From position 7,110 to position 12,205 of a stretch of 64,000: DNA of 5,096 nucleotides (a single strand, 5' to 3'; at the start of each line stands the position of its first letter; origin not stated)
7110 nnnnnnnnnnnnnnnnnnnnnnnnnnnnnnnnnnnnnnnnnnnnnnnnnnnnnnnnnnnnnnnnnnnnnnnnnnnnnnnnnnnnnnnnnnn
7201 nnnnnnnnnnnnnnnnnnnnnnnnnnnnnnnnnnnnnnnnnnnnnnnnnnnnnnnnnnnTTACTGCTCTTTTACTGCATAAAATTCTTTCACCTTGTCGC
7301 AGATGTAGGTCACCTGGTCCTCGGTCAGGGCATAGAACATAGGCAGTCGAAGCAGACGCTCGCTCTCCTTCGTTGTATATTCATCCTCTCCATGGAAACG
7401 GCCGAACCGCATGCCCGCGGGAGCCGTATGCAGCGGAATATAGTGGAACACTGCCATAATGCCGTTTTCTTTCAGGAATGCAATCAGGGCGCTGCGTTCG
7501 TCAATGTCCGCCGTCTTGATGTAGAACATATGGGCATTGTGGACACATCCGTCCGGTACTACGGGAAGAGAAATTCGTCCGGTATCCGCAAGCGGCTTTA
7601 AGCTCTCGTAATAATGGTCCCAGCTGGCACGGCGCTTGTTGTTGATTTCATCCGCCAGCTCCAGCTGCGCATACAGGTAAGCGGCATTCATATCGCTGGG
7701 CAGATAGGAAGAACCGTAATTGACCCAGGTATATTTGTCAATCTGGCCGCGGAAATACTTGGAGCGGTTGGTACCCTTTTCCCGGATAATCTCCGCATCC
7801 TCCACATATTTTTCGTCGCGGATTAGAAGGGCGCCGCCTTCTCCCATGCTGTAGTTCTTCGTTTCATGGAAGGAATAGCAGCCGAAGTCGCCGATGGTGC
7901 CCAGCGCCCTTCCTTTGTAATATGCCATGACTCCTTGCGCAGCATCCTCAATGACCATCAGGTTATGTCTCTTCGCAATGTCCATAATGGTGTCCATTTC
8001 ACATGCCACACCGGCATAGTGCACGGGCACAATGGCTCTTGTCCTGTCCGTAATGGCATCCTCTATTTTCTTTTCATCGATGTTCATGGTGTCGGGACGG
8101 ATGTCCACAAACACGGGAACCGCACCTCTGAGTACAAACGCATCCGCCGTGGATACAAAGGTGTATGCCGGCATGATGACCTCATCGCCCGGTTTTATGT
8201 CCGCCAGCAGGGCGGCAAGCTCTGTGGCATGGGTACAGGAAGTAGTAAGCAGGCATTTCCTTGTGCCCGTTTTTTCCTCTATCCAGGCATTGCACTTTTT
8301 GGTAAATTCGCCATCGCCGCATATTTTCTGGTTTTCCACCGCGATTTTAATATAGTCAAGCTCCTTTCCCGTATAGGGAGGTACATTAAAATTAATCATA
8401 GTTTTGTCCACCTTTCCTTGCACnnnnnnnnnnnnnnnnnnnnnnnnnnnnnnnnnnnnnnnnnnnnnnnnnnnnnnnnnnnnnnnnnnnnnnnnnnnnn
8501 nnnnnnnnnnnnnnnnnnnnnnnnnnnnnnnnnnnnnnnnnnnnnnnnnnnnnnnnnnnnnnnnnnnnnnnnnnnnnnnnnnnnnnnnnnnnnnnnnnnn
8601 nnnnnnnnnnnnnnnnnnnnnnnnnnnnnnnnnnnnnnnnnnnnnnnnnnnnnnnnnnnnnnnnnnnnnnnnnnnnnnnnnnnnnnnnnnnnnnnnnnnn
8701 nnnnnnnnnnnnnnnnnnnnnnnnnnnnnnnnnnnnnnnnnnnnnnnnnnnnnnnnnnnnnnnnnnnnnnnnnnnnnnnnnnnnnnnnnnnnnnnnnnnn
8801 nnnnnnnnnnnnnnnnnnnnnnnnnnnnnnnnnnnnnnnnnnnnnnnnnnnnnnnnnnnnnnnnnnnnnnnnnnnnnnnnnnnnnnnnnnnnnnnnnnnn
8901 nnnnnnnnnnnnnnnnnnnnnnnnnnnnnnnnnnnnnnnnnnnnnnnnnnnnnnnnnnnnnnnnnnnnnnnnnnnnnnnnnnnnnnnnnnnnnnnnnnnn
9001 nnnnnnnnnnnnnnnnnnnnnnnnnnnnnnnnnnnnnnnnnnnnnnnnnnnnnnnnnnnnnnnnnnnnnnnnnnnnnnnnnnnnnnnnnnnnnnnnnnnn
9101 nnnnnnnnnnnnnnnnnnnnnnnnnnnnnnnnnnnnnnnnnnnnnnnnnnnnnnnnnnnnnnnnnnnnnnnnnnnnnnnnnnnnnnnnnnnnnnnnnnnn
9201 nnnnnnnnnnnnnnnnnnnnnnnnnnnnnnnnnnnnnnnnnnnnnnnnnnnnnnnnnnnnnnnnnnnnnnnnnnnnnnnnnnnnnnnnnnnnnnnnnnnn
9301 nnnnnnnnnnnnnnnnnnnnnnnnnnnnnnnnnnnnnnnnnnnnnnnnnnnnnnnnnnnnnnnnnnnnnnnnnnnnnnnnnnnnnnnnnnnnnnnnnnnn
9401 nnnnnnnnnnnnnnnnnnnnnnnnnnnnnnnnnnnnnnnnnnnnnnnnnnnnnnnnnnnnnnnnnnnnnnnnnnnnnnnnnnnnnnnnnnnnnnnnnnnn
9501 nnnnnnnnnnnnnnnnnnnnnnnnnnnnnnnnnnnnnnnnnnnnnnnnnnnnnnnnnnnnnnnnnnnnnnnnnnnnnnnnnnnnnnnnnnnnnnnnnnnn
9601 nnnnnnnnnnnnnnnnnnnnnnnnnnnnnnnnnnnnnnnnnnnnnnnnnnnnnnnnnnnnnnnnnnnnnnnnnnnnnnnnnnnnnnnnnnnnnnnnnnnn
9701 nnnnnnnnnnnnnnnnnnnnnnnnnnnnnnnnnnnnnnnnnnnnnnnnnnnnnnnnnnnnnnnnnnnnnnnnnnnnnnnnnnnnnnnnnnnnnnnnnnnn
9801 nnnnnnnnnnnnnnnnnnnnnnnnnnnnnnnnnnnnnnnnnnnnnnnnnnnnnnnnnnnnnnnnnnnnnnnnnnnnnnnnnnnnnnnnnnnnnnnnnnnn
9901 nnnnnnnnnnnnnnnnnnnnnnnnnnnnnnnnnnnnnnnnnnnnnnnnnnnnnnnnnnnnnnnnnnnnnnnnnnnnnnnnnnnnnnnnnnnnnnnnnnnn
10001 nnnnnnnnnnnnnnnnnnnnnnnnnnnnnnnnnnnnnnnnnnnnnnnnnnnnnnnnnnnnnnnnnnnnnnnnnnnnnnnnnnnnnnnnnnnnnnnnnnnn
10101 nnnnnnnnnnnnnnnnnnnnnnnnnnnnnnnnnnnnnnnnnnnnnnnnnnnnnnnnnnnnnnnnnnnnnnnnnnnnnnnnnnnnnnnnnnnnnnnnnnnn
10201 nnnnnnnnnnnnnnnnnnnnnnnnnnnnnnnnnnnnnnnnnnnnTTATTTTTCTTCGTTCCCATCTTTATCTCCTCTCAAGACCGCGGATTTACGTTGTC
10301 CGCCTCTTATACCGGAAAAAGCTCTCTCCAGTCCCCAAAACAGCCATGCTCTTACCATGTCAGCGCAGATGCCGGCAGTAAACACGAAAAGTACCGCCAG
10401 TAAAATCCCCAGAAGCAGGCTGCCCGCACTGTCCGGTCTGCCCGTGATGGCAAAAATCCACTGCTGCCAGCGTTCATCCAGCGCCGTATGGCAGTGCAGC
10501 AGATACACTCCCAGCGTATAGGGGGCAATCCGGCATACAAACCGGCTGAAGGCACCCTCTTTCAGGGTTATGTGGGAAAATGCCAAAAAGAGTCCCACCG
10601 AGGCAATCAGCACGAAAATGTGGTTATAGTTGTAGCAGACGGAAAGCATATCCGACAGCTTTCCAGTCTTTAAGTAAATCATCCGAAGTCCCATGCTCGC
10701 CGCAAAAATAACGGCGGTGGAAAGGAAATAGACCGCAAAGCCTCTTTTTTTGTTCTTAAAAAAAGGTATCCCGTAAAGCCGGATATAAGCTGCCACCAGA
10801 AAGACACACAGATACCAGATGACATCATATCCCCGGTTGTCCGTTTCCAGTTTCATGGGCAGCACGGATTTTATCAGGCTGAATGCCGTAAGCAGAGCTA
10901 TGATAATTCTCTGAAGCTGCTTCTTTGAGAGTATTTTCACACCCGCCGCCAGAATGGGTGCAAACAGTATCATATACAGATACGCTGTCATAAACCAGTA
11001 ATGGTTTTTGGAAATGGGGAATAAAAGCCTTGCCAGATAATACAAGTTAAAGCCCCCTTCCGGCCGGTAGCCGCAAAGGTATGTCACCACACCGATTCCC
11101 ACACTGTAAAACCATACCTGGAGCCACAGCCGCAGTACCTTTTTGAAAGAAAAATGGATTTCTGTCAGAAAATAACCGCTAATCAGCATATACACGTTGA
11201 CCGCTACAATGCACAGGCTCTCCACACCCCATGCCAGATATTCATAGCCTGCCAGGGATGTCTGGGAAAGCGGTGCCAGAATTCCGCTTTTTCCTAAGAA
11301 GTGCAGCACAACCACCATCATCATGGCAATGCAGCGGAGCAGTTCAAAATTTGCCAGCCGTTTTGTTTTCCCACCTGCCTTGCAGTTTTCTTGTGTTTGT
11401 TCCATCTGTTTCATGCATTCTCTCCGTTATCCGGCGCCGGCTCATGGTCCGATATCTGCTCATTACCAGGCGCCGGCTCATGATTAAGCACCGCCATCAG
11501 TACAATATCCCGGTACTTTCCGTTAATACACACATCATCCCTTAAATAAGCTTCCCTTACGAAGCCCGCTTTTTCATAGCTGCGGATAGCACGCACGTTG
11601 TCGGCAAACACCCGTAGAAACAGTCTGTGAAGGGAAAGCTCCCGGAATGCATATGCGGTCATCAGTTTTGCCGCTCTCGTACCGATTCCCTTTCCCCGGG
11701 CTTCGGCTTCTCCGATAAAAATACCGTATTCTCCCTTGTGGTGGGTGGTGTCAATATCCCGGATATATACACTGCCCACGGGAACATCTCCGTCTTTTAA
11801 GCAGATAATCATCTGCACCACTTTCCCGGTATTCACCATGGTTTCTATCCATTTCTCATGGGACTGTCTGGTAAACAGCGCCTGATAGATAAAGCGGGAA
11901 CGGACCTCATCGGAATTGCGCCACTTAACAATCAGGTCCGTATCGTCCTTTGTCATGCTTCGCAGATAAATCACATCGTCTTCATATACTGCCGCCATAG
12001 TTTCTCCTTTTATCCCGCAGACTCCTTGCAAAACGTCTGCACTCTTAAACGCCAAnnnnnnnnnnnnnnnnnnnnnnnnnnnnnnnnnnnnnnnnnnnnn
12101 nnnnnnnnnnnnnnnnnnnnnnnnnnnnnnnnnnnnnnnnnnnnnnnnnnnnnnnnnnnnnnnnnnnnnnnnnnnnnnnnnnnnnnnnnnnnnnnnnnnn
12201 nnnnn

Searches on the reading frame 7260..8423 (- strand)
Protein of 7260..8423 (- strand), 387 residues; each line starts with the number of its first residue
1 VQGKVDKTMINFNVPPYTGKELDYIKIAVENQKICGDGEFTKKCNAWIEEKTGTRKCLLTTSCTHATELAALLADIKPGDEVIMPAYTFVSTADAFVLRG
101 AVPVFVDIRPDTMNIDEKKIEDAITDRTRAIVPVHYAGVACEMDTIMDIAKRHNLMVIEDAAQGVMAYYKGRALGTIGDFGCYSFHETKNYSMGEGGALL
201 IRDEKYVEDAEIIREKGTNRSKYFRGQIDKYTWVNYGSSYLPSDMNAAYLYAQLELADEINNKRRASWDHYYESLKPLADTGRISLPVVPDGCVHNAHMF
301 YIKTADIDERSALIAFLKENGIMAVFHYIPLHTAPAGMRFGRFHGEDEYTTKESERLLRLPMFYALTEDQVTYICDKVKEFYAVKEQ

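Call 31: search_protein_families(library=pfam, proteins=[window:7260-8423:-])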
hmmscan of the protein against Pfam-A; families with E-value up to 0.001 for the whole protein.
window:7260-8423:- (387 aa): 3 families
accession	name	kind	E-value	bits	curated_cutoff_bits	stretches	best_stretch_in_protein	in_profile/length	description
PF01041.23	DegT_DnrJ_EryC1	-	1.6e-90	304.4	19.8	1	21-378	7-359/360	DegT/DnrJ/EryC1/StrS aminotransferase family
PF00155.27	Aminotran_1_2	-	1.5e-10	41.3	19.7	1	38-169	45-194/361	Aminotransferase class I and II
PF00266.25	Aminotran_5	-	1.8e-05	24.4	21.5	1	55-166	62-181/371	Aminotransferase class-V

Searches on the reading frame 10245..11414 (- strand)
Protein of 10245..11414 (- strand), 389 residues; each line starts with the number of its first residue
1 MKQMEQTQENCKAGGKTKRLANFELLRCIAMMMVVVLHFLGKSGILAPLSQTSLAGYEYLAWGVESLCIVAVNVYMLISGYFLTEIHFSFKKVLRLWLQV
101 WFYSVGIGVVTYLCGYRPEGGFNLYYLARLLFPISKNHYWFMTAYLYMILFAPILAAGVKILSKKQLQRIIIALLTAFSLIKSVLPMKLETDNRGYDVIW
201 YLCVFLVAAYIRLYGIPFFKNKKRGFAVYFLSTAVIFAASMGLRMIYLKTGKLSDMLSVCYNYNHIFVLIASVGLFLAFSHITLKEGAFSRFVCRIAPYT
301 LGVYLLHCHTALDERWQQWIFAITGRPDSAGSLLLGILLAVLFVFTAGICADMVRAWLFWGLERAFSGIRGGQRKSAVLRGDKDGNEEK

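Call 9: search_protein_families(library=pfam, proteins=[window:10245-11414:-])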
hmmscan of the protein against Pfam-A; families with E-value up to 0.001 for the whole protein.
window:10245-11414:- (389 aa): 1 family
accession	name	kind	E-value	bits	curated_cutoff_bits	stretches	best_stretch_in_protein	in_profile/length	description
PF01757.29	Acyl_transf_3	-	4.3e-27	95.5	31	1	21-344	2-318/326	Acyltransferase domain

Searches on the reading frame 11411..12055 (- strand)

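Call 9: search_protein_families(library=pfam, proteins=[window:11411-12055:-])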
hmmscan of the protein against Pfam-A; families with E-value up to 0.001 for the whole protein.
window:11411-12055:- (214 aa): 5 families
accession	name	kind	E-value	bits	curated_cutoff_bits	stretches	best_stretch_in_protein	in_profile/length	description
PF13302.13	Acetyltransf_3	-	2.2e-23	83.9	25.4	1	30-166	3-138/138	Acetyltransferase (GNAT) domain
PF00583.31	Acetyltransf_1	-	6.3e-14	52.7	20.7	1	81-165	34-116/116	Acetyltransferase (GNAT) family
PF13420.13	Acetyltransf_4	-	5.8e-12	46.3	24.3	1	31-184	1-153/155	Acetyltransferase (GNAT) domain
PF13523.12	Acetyltransf_8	-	1.9e-11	44.2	27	1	36-169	3-141/145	Acetyltransferase (GNAT) domain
PF13508.13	Acetyltransf_7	-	9.4e-06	26.4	27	1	84-166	6-83/84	Acetyltransferase (GNAT) domain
